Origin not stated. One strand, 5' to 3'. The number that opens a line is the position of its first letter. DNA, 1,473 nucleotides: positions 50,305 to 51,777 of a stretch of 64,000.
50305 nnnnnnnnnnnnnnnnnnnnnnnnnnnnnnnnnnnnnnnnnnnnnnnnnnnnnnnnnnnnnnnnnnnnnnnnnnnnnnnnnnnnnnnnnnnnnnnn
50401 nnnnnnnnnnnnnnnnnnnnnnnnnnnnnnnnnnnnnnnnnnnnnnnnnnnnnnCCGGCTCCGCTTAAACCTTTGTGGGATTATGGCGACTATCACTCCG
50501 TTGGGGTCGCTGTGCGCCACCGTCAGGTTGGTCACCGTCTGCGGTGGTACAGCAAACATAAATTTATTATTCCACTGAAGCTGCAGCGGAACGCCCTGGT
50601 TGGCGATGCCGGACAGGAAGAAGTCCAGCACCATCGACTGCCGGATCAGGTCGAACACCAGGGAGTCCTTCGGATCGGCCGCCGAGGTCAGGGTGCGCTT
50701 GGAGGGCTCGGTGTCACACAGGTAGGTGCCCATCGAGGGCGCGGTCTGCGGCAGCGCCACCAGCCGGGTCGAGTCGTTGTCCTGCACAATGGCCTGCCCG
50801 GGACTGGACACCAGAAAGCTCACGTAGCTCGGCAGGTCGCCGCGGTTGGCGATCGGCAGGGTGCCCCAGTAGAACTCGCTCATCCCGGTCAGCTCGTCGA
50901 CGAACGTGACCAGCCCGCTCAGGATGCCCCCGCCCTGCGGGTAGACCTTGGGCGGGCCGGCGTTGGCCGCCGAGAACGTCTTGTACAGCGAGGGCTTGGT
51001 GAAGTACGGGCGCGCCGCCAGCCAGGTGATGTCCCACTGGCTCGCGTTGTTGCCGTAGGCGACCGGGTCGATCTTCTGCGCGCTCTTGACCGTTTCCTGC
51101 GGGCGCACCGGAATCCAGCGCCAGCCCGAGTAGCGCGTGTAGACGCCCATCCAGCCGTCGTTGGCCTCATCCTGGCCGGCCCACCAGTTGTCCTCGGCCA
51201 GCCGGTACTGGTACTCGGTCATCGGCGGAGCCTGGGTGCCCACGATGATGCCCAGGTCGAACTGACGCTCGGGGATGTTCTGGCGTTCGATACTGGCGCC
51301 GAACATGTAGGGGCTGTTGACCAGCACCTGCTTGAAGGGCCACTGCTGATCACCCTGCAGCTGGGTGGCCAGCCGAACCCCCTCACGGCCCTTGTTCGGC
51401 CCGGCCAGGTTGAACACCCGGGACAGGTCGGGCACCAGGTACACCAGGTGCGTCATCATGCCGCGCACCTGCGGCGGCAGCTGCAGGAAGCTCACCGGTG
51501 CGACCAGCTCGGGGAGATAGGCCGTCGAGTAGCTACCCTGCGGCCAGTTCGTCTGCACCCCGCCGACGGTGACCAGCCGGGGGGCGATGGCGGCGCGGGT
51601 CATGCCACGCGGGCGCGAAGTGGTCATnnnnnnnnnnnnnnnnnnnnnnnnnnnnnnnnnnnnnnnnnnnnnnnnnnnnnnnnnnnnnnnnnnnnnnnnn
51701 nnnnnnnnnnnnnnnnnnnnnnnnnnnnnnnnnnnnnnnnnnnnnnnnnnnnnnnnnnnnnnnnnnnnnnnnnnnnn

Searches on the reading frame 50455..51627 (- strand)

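Call 85: search_protein_families(library=phrogs, proteins=[window:50455-51627:-], max_evalue=0.00001)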
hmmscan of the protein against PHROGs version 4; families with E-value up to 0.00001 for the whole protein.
window:50455-51627:- (391 aa): 1 family
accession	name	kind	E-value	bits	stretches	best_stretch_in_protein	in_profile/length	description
phrog_106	-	tail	2e-52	179.5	1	52-389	32-318/329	minor tail protein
